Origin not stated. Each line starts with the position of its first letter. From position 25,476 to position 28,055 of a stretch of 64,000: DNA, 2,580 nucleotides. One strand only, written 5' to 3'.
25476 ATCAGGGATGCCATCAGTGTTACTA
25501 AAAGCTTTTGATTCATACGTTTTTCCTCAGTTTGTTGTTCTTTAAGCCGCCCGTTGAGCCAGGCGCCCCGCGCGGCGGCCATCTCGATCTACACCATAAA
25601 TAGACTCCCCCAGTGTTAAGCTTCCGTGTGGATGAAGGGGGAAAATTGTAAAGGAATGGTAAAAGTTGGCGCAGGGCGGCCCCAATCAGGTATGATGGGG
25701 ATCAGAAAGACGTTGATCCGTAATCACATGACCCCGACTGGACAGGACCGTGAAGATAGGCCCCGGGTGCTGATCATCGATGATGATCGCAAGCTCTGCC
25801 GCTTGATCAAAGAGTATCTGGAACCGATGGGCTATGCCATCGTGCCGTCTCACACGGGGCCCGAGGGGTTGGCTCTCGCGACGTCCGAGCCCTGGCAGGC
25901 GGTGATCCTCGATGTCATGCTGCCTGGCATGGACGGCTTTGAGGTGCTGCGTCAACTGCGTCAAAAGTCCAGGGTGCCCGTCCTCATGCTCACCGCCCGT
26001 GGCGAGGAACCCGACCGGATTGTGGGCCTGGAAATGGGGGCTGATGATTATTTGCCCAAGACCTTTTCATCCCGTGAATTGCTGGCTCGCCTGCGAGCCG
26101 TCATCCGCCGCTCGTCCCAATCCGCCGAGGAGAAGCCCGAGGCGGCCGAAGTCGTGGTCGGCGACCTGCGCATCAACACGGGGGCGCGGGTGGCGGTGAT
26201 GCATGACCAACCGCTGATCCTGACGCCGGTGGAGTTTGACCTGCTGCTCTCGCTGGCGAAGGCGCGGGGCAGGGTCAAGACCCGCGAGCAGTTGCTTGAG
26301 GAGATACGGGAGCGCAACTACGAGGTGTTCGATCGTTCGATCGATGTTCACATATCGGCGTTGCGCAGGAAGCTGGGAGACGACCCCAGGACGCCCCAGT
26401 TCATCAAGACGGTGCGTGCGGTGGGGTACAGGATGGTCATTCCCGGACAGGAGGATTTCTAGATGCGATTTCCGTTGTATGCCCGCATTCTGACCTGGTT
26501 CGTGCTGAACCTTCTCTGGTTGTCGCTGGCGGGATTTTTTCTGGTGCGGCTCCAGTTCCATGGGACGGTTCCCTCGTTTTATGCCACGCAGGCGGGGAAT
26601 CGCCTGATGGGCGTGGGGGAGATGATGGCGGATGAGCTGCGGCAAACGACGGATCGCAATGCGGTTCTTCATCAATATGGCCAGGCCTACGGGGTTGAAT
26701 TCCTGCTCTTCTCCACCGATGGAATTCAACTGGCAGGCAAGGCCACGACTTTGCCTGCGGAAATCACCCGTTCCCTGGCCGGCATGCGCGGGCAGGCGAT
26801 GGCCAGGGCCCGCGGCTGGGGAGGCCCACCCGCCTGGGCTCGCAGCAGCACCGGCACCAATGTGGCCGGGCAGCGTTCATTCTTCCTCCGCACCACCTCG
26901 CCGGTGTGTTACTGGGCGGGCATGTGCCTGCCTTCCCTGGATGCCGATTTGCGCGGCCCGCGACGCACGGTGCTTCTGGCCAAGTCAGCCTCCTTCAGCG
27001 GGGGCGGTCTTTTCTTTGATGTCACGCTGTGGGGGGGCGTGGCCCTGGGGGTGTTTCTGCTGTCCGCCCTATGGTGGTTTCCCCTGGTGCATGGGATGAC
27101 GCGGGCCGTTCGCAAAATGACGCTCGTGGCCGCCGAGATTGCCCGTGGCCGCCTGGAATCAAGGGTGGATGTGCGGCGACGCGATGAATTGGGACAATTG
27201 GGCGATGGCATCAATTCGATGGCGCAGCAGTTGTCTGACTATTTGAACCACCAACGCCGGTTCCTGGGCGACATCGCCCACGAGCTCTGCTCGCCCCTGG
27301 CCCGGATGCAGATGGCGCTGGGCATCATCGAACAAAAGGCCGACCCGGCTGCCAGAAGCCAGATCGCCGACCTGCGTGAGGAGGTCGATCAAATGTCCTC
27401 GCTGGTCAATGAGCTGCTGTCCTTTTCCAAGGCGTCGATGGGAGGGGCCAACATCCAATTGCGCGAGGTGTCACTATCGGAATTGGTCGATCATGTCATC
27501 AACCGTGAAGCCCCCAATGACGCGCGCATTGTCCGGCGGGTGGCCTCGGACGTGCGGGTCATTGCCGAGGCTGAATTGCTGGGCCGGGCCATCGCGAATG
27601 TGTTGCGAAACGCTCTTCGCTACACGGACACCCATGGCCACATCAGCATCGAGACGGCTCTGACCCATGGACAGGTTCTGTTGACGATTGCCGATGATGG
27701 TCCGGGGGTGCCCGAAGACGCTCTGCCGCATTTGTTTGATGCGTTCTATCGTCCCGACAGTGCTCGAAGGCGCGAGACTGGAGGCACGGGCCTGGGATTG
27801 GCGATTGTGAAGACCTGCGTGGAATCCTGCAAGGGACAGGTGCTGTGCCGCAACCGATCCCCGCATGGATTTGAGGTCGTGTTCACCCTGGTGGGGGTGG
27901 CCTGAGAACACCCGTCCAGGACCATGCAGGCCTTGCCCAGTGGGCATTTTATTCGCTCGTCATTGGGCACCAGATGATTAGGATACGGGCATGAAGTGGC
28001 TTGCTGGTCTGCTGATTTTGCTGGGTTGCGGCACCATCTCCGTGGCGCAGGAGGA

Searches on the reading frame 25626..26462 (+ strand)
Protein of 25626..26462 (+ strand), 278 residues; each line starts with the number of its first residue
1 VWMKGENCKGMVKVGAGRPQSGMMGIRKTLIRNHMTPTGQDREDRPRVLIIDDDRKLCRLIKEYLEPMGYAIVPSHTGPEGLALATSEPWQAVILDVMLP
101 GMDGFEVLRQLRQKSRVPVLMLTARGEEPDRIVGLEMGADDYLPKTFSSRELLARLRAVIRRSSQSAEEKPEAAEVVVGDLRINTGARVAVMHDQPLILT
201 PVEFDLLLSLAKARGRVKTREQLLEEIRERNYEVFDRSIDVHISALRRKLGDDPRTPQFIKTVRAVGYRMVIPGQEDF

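Call 37: search_protein_families(library=ncbifam, proteins=[window:25626-26462:+], max_evalue=0.00001)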
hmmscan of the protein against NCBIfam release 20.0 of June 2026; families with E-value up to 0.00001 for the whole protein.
window:25626-26462:+ (278 aa): 85 families (the best 25 are shown)
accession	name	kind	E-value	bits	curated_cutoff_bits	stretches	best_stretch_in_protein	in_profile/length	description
NF007005.1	PRK09468.1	equivalog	1.3e-61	208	331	1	46-274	4-235/237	osmolarity response regulator transcription factor OmpR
NF008199.0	PRK10955.1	equivalog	5e-60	203.3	341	1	47-271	3-229/232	envelope stress response regulator transcription factor CpxR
NF040689.1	MtrAB_MtrA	equivalog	1.8e-59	200.7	300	1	48-270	1-218/219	MtrAB system response regulator MtrA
NF045944.1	ResRegRpaBCyano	equivalog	2.4e-58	197.2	330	1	49-269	1-226/229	response regulator transcription factor RpaB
NF033117.2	vanR_ACDEGLN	exception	6.8e-56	189.4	350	1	48-270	1-225/226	VanR-ABDEGLN family response regulator transcription factor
TIGR02154.1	PhoB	equivalog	1.1e-55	188.4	296.2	1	46-270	3-225/226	phosphate regulon transcriptional regulator PhoB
NF007982.1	PRK10710.1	equivalog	1.7e-55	188.2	380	1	44-270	6-227/235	envelope stress response regulator BaeR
NF008296.0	PRK11083.1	equivalog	7.4e-55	185.8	273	1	45-270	3-225/228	two-component system response regulator CreB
NF040534.1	resp_reg_YycF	equivalog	1.2e-54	185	340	1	47-269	2-226/231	response regulator YycF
NF053854.1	RespRegPhoBBctds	equivalog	3.8e-53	180.1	270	1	48-268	1-222/225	two-component system response regulator PhoB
NF041733.1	resp_reg_CseB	equivalog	4e-52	176.8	350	1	47-271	2-227/228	two-component system response regulator CseB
TIGR01387.1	cztR_silR_copR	subfamily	1.8e-49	168.4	279.2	1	48-269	1-217/218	heavy metal response regulator transcription factor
NF007977.0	PRK10701.1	equivalog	6e-47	160.1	330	1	47-270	3-233/241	two-component system response regulator RstA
NF033120.0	vanR_FM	exception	2.6e-45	154.8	460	1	48-269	6-228/231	vancomycin resistance response regulator transcription factor, VanR-F/VanR-M family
NF007820.0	PRK10529.1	equivalog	6.3e-45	153.3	325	1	47-271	3-224/225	two-component system response regulator KdpE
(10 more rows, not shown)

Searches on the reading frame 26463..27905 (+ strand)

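Call 37: search_protein_families(library=ncbifam, proteins=[window:26463-27905:+], max_evalue=0.00001)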
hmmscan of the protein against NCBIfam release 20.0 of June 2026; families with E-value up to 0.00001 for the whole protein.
window:26463-27905:+ (480 aa): 76 families (the best 25 are shown)
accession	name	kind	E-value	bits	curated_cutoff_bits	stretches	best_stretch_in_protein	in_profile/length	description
NF045900.1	HisKinCpxALeg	equivalog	3.4e-58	197.5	800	1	190-476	151-449/451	two-component system sensor histidine kinase CpxA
NF007007.0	PRK09470.1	equivalog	1.2e-50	172.7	486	1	203-476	185-457/463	envelope stress sensor histidine kinase CpxA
NF012163.2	BaeS_SmeS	equivalog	1.2e-49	169.5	500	1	197-474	173-454/457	sensor histidine kinase efflux regulator BaeS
NF033092.0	HK_WalK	equivalog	1.8e-48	165.5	725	2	263-476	371-592/594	cell wall metabolism sensor histidine kinase WalK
TIGR01386.1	cztS_silS_copS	subfamily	3.9e-47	161.3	292.55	1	188-464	165-445/457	heavy metal sensor histidine kinase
NF007837.0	PRK10549.1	equivalog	1.1e-45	156.2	603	1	188-470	165-450/466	envelope stress sensor histidine kinase BaeS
NF007898.0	PRK10604.1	equivalog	2e-45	155.7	478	1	189-474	141-419/433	two-component system sensor histidine kinase RstB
NF040691.1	MtrAB_MtrB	equivalog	5.4e-44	151.1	450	1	190-460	192-474/507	MtrAB system histidine kinase MtrB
NF046044.1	PnpS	equivalog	4.5e-42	144.4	400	1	264-476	170-389/390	two-component system histidine kinase PnpS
NF008312.0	PRK11100.1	equivalog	4.8e-41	141.1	356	1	197-476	191-472/477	two-component system sensor histidine kinase CreC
TIGR02966.1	phoR_proteo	equivalog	2.5e-40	138.5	334.2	1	261-465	111-322/333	phosphate regulon sensor histidine kinase PhoR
NF007004.0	PRK09467.1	equivalog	1.3e-35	123.1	415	1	194-476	164-434/440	two-component system sensor histidine kinase EnvZ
NF012226.0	AdeS_HK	equivalog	5e-35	121.3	500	1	192-467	64-343/353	two-component sensor histidine kinase AdeS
NF041735.1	hist_kin_RppB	equivalog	2.7e-33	115.4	400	1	262-469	214-430/438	two-component system sensor histidine kinase RppB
NF007345.0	PRK09835.1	subfamily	2.3e-32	112.2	423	1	213-463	210-466/482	Cu(+)/Ag(+) sensor histidine kinase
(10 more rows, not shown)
